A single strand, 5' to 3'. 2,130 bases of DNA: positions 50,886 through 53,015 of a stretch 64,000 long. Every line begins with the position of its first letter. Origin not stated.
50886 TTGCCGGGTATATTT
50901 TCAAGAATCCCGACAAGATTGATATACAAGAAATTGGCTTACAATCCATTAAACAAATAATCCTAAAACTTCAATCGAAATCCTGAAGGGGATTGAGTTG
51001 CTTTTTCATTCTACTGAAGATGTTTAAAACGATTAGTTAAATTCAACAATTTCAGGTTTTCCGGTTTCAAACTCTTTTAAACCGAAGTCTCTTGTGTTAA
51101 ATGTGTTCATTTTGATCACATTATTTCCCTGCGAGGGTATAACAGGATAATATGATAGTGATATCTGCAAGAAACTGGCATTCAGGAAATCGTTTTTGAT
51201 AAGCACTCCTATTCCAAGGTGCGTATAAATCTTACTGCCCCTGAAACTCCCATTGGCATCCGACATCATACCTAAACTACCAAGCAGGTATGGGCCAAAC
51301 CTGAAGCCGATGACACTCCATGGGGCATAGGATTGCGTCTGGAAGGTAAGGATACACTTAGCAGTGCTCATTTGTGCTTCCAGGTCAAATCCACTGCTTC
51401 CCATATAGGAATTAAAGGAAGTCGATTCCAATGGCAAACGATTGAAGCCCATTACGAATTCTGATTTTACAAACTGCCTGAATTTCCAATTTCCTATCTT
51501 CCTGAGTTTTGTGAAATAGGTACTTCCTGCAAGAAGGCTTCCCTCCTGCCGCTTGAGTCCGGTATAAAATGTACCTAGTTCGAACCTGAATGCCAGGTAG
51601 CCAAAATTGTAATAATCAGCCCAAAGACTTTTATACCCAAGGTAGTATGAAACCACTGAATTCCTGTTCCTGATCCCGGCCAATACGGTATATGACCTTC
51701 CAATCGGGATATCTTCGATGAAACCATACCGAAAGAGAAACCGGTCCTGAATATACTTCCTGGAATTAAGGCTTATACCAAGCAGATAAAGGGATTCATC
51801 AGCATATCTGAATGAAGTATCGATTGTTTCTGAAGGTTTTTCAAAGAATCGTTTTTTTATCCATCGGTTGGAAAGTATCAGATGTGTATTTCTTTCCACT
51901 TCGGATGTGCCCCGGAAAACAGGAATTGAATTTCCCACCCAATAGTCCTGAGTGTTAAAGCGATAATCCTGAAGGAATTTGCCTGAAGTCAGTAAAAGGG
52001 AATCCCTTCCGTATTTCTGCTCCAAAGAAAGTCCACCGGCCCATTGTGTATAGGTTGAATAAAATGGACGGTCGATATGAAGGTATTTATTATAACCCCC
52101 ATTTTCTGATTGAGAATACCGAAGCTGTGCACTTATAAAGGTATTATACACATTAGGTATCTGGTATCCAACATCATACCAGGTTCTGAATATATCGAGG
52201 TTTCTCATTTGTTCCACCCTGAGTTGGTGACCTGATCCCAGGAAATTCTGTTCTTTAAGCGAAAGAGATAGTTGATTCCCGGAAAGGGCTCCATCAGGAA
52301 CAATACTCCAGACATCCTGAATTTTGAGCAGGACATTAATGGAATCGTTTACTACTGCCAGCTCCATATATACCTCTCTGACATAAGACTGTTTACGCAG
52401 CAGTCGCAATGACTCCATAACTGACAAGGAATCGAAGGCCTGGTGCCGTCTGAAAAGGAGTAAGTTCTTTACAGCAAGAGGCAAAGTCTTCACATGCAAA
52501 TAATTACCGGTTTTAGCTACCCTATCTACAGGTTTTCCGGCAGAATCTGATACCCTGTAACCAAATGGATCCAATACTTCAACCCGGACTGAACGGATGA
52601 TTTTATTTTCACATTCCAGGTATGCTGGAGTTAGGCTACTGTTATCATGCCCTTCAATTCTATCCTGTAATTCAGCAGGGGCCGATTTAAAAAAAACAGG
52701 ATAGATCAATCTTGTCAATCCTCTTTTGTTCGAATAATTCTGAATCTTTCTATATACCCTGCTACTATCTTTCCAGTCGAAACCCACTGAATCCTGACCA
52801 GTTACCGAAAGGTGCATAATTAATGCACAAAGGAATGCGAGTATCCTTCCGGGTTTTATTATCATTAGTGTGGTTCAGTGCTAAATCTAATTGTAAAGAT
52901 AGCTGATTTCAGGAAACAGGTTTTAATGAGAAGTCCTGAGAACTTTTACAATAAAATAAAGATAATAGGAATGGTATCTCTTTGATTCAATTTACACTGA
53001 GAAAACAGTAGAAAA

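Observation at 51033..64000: sprCDBF-like surface-adhesin locus with unrecognised accessory proteins and an Omp85-like partner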

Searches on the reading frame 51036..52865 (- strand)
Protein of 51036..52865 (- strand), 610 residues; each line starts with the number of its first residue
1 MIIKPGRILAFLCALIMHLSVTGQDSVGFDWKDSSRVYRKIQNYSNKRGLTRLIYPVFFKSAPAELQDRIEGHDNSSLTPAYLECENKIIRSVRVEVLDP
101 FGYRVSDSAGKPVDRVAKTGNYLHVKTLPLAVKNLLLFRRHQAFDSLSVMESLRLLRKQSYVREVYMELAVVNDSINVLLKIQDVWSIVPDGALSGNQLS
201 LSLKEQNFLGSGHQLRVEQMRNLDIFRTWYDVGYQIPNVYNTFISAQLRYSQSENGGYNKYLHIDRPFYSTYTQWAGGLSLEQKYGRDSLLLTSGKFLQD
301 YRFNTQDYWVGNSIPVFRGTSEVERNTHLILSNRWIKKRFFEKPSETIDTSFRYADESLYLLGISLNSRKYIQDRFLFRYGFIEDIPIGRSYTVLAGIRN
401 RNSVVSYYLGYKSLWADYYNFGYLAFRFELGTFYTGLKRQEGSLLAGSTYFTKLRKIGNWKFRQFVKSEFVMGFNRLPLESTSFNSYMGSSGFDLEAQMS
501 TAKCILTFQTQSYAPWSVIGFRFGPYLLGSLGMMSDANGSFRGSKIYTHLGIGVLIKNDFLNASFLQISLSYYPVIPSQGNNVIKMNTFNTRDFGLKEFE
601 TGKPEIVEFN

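Call 6: search_protein_families(library=pfam, proteins=[window:51036-52865:-], max_evalue=0.01)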
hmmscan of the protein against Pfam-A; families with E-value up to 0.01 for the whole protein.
window:51036-52865:- (610 aa): 0 families

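Call 7: search_protein_families(library=ncbifam, proteins=[window:51036-52865:-], max_evalue=0.01)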
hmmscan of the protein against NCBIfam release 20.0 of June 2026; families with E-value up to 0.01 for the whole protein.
window:51036-52865:- (610 aa): 1 family
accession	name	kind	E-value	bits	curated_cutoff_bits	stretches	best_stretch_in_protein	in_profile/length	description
TIGR03303.1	OM_YaeT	equivalog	0.00068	18.1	297.15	1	142-255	350-469/741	outer membrane protein assembly factor BamA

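Call 18: find_homologous_proteins(query=window:51036-52865:-)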
Query window:51036-52865:- (610 aa): 256 proteins with E <= 0.001 among 8000 candidates; the best 120 are listed.
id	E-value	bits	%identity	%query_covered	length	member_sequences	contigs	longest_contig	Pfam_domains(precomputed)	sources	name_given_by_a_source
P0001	0.0e+0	1353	98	100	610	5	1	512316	-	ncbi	-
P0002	1.1e-206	706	53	95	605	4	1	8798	-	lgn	-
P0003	7.1e-177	608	46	99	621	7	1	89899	-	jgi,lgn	-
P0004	1.5e-165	570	45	95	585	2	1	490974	-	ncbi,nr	ncbi:MAG: hypothetical protein HXX13_01740 [Bacteroidetes bacterium]|nr:hypothetical protein [Bacter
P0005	5.1e-161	555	42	98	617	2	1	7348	-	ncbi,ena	-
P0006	5.1e-154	532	42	97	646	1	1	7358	-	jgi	jgi:hypothetical protein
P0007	2.5e-153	530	42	99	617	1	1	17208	-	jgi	jgi:hypothetical protein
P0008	8.0e-152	525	42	95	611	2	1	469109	-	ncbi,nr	ncbi:MAG: hypothetical protein IPH88_01605 [Bacteroidales bacterium]|nr:hypothetical protein [Bacter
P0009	1.4e-151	524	43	95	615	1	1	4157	-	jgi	jgi:hypothetical protein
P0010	4.2e-151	523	40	95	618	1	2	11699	-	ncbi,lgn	-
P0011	1.9e-150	521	41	99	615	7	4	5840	-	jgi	jgi:hypothetical protein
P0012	2.2e-149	517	41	95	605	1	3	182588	-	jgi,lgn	jgi:hypothetical protein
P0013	4.1e-149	516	42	95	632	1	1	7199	-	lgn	-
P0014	5.0e-148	513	41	98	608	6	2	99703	-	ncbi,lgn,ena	-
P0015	9.8e-148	512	39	99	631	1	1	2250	-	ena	-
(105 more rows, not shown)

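Call 21: find_related_loci(query=A1, collection=genome_contigs, flank=10000)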
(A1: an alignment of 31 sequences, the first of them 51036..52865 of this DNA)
Query A1 (610 aa) in genome_contigs; peptide patterns used: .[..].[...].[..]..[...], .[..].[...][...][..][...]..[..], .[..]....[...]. (x = any residue, [..] = any of these).
600 stretches matched a pattern (row limit reached: there are more); 557 encode a relative of the query (tblastn E <= 1e-3); the best 80 are kept; 80 distinct loci.
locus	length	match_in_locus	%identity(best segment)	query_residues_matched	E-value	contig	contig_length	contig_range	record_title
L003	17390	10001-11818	40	8-609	5e-159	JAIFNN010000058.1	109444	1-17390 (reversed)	MAG: Bacteroidetes bacterium isolate bin_92 scaffold_16, whole genome shotgun sequence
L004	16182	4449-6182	41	32-609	1e-158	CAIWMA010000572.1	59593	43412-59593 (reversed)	MAG: uncultured Bacteroidales bacterium isolate KR4_bin-0449 genome assembly, contig: bin-0449:572/593, whole genome sho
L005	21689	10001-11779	43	15-604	5e-158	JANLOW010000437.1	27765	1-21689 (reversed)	MAG: Bacteroidota bacterium isolate OTE_38_metabat_521 OTE_38_k141_2086871, whole genome shotgun sequence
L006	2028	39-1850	40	9-609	3e-170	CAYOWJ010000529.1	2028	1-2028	MAG TPA_asm: uncultured Lentimicrobiaceae bacterium isolate SRP272421_co4_479 genome assembly, contig: NODE_230717_lengt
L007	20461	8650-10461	41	1-609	1e-155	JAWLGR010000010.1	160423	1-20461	MAG: Mariniphaga sp. isolate 30dZY2.bin.126 NODE_208_length_160423_cov_5.685244, whole genome shotgun sequence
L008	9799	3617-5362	41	33-609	1e-154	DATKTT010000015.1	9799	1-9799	MAG TPA_asm: Williamwhitmania sp. isolate SMAG_U14088 k141_2078081, whole genome shotgun sequence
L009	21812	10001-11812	41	1-609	2e-154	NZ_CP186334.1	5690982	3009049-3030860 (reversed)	Gaoshiqia hydrogeniformans strain Z1-71 chromosome, complete genome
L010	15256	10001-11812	41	1-609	2e-154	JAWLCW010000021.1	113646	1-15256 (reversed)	MAG: Mariniphaga sp. isolate 15dZY3.bin.73 NODE_340_length_113646_cov_31.185879, whole genome shotgun sequence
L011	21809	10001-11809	40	9-609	4e-154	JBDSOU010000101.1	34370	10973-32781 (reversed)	MAG: Bacteroidia bacterium isolate cluster1_bin.447 k127_13495024, whole genome shotgun sequence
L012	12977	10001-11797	40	8-609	4e-154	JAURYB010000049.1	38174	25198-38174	MAG: Bacteroidales bacterium isolate E10_metabat.bin.71 E10_k141_177014, whole genome shotgun sequence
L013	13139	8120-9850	40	33-609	8e-154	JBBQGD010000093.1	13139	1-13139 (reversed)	MAG: Bacteroidales bacterium isolate Co_metawrap_985 Cmw_985_k141_7149112_length_13139_cov_16.9902, whole genome shotgun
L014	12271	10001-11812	41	1-609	2e-153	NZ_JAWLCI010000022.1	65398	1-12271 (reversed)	MAG: Mariniphaga sp. isolate 15dZY3.bin.39 NODE_715_length_65398_cov_57.883720, whole genome shotgun sequence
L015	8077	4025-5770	41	32-609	1e-152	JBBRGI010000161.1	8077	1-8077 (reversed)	MAG: Bacteroidales bacterium isolate Co_metawrap_2613 Cmw_2613_k141_7223405_length_8077_cov_57.3696, whole genome shotgu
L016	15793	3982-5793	40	1-609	3e-152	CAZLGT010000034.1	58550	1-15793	MAG TPA_asm: uncultured Mariniphaga sp. isolate SRP241326_co2_354 genome assembly, contig: NODE_894_length_58550_cov_8.5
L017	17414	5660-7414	40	32-609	1e-151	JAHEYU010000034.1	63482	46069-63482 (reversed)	MAG: Bacteroidetes bacterium isolate nzgw135 NODE_591_length_63483_cov_4.393848, whole genome shotgun sequence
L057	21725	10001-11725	40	32-607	1e-144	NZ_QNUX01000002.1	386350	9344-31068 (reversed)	Flavobacterium psychrolimnae strain LMG 22018 2, whole genome shotgun sequence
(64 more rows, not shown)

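Call 28: search_solved_structures(query=window:51036-52865:-, max_evalue=1)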
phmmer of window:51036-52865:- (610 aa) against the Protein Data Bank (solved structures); distinct sequences matched with E-value up to 1: 0.

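Call 33: predict_structure(alignment_id=A1)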
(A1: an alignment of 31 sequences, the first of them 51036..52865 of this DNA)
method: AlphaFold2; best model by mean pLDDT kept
length: 610 residues; sequences in the alignment: 31
mean_pLDDT: 77.9   pTM: 0.74
mean pLDDT of the five models: 77.9, 75.3, 74.6, 74.3, 70.9
residues with pLDDT >= 90: 151; 70-90: 316; 50-70: 93; < 50: 50
segments of 3 or more residues with pLDDT < 50: 1-3, 14-31, 64-79, 488-496, 578-580
pLDDT, mean of each block of 10 residues (from residue 1): 53 44 31 67 81 70 41 36 82 84 63 67 76 84 88 83 81 87 75 73 79 86 86 84 84 87 83 75 87 63 92 86 86 94 78 85 92 83 85 95 92 93 93 91 93 88 92 82 58 51 90 82 88 81 82 83 73 65 66 72 82
secondary structure, 60 per line:
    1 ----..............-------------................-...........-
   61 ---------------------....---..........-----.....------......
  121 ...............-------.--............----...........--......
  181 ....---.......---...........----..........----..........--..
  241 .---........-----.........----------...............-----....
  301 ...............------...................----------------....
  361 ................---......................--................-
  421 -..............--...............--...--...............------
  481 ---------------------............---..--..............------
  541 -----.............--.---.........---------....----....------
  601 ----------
elements in order: H5-18 H32-47 H49-58 H82-85 E89-98 H105-108 H115-135 H146-157 E162-172 E175-184 E188-194 E198-208 E213-222 E227-236 E245-252 E258-266 E277-291 E297-315 H322-326 E327-340 E357-376 E380-401 E404-419 E422-435 E438-452 E455-457 E460-474 E502-513 E521-534 E546-558 E565-573 E583-586 H591-594

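Call 37: fold_search(model_id=the predicted structure, library=pdb)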
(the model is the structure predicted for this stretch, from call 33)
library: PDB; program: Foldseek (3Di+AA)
matches with E <= 10: 639; with E <= 0.001: 113
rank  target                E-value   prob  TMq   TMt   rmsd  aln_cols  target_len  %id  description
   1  4k3c                  1.4e-12  1.00  0.32  0.34  13.7       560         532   11  The crystal structure of BamA from Haemophilus ducreyi lacking POTRA domains 1-3 (released 2013-09-04)
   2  8pzu_A                4.7e-12  1.00  0.33  0.28  17.9       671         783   10  Wait Complex: BAM bound Darobactin-B and Compact SurA (released 2024-09-25)
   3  6lyr_A                2.0e-11  1.00  0.33  0.27  18.0       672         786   11  Structure of the BAM complex (released 2021-01-06)
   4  7nri_A                4.1e-11  1.00  0.31  0.26  19.7       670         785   10  Structure of the darobactin-bound E. coli BAM complex (BamABCDE) (released 2021-04-21)
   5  5d0o_A                4.8e-11  1.00  0.29  0.24  15.4       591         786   11  BamABCDE complex, outer membrane beta barrel assembly machinery entire complex (released 2016-03-09)
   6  6v05_A                5.1e-11  1.00  0.39  0.33  14.1       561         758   11  Cryo-EM structure of a substrate-engaged Bam complex (released 2020-06-10)
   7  9hg5_A                5.3e-11  1.00  0.39  0.31  18.5       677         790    9  BAM-SurA complex in the swing-in state with full length BamC resolved (released 2025-04-16)
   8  9cmw_A                5.6e-11  1.00  0.34  0.28  15.9       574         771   11  The cryo-EM structure of BamACDE complex from Neisseria gonorrhoeae (released 2025-09-03)
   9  7ttc_A                5.9e-11  1.00  0.38  0.39  13.1       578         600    9  BamABCDE bound to substrate EspP (released 2022-03-30)
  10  6lyq_A                8.6e-11  1.00  0.31  0.26  18.0       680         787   10  Structure of the BAM complex (released 2021-01-06)
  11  7bnq_A                1.8e-10  1.00  0.31  0.27  15.5       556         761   10  Lateral-closed conformation of the lid-locked BAM complex (BamA E435C S665C, BamBDCE) by cryoEM (released 2021-06-02)
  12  9h89_A                1.9e-10  1.00  0.38  0.33   9.1       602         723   11  BAM-hinge (LVPR) suppressor (T434A) (released 2025-10-22)
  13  5ayw_A                2.0e-10  1.00  0.31  0.26  15.6       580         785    9  Structure of a membrane complex (released 2016-02-24)
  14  8qn4_A                2.5e-10  1.00  0.35  0.34  14.3       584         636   10  Structure of the BAM-EspP complex in an open EspP intermediate state (released 2024-10-02)
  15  9co0_A                2.6e-10  1.00  0.36  0.35  14.0       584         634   10  CryoEM structure of BAM in complex with the PTB2 open-state inhibitor (in SMA nanodisc) (released 2024-12-25)
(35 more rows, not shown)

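Call 65: list_cluster_members(proteins=[P0001, P0178, P0156, P0174, P0237, P0202, P0206])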
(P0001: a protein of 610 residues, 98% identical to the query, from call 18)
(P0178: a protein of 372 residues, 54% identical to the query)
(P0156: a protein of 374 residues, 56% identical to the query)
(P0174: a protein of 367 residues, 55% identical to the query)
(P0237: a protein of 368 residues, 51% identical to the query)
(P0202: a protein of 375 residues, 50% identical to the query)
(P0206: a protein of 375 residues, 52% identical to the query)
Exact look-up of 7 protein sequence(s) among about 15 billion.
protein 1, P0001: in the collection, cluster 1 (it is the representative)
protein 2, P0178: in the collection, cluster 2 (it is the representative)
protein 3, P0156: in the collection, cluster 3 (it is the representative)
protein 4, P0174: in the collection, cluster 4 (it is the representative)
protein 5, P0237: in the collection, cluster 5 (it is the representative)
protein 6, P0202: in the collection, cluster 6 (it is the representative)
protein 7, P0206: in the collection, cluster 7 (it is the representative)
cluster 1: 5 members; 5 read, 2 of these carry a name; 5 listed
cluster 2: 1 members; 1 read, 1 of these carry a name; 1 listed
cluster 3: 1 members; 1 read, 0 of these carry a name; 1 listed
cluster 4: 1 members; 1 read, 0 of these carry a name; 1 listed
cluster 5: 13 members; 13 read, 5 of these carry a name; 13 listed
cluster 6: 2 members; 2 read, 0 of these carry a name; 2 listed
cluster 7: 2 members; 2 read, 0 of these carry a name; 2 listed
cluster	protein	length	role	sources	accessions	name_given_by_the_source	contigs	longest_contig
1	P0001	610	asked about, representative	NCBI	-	-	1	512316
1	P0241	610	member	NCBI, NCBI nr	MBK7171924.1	MAG: hypothetical protein IPH84_01540 [Bacteroidales bacterium] | hypothetical protein [Bacteroidales bacterium]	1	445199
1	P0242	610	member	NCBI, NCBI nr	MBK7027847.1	MAG: hypothetical protein IPH45_00905 [Bacteroidales bacterium] | hypothetical protein [Bacteroidales bacterium]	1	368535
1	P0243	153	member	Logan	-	-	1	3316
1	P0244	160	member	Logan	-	-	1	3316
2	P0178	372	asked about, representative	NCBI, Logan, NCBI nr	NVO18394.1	MAG: hypothetical protein HXX13_01765 [Bacteroidetes bacterium] | hypothetical protein [Bacteroidota bacterium]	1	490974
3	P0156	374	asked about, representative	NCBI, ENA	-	-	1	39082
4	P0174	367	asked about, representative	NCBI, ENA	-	-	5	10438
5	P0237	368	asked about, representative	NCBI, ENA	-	-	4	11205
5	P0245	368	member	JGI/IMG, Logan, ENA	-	hypothetical protein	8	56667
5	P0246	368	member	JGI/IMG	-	hypothetical protein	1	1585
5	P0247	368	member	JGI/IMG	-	hypothetical protein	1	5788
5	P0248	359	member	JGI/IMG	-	hypothetical protein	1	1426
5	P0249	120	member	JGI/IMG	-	hypothetical protein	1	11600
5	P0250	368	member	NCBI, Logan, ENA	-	-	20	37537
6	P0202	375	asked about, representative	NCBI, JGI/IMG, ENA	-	-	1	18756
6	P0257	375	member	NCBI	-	-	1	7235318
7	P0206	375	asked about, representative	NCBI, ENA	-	-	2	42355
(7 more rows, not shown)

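Call 66: find_encoding_contigs(protein=P0257, flank=10000, max_places=2)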
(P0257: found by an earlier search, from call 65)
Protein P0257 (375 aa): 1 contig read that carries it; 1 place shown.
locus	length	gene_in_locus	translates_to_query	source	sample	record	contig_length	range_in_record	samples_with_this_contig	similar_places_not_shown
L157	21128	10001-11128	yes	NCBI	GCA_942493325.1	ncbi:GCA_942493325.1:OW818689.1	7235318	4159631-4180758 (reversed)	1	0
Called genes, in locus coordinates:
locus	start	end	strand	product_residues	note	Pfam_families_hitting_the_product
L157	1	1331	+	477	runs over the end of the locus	PF18911:PKD_4 (faint), PF22352:K319L-like_PKD (faint), PF17963:Big_9, PF13585:CHU_C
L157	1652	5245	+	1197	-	PF19406:PKD_5 (weak)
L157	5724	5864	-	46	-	-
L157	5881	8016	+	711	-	PF19408:PKD_6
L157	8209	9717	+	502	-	PF13573:SprB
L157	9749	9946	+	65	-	-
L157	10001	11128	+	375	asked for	-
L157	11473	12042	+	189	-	-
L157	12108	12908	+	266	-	PF17892:Cadherin_5, PF17963:Big_9, PF13585:CHU_C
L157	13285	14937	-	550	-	PF00501:AMP-binding, PF13193:AMP-binding_C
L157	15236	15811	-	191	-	PF01381:HTH_3, PF12844:HTH_19 (weak), PF13443:HTH_26, PF07883:Cupin_2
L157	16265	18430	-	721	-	PF16875:Glyco_hydro_36N, PF02065:Melibiase, PF16874:Glyco_hydro_36C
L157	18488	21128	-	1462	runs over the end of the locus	PF00989:PAS, PF08447:PAS_3, PF13188:PAS_8, PF13426:PAS_9, PF08447:PAS_3, PF08448:PAS_4, PF00989:PAS, PF08448:PAS_4, +16 more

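Call 90: search_protein_families(library=pfam, proteins=[L003:7218-8108:+, L003:7991-8893:+, L003:8913-9887:+, L057:8580-9800:+], max_evalue=0.001)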
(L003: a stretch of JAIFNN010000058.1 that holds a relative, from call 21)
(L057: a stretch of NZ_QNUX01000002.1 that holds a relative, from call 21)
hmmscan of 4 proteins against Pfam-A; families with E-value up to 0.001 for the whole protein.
L003:7218-8108:+ (297 aa): 1 family
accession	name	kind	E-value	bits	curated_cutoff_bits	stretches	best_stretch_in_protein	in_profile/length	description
PF02405.21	MlaE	-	4.8e-70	235.9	22.5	1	80-290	1-211/212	Permease MlaE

L003:7991-8893:+ (301 aa): 1 family
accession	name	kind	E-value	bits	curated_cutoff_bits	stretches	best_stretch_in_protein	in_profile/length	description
PF00005.33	ABC_tran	-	7.2e-34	117.8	25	1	77-227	1-137/137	ABC transporter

L003:8913-9887:+ (325 aa): 1 family
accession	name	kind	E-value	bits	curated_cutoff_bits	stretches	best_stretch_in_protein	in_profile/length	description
PF02470.25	MlaD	-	7.7e-15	55.3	25.1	1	56-131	4-80/81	MlaD protein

L057:8580-9800:+ (407 aa): 1 family
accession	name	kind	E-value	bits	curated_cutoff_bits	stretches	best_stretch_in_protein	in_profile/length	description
PF01594.21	AI-2E_transport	-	1.8e-52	179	34.3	1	23-345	4-326/327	AI-2E family transporter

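Call 91: find_encoding_contigs(protein=P0003, flank=10000, max_places=2)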
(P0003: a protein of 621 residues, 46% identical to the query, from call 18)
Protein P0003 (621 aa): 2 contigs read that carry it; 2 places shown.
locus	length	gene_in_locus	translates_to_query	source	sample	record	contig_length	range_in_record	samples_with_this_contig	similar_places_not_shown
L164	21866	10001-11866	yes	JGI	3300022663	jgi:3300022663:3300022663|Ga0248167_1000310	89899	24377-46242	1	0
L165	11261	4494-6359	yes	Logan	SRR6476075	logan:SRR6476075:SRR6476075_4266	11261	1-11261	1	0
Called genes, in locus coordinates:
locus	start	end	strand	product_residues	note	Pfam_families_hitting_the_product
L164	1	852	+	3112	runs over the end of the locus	PF23237:HYR_4C (faint), PF02494:HYR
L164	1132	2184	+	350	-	-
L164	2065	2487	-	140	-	-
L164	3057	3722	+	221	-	-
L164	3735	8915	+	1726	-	PF23623:GBD_IRG7_N (faint), PF13573:SprB, PF13585:CHU_C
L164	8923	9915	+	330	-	PF11751:PorP_SprF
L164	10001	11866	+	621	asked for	-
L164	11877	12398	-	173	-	PF00293:NUDIX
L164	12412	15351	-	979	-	PF01565:FAD_binding_4, PF02913:FAD-oxidase_C, PF13183:Fer4_8 (weak), PF13534:Fer4_17 (weak)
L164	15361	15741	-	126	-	PF08327:AHSA1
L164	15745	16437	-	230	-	-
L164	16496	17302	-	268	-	PF07063:HGLS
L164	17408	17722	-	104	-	PF07883:Cupin_2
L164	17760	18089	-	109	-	PF07883:Cupin_2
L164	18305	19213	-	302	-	PF00037:Fer4 (weak), PF12837:Fer4_6 (weak), PF12838:Fer4_7 (faint), PF13237:Fer4_10 (weak), PF14697:Fer4_21 (weak), PF13187:Fer4_9 (weak), PF27217:AF_0155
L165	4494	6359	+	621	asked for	-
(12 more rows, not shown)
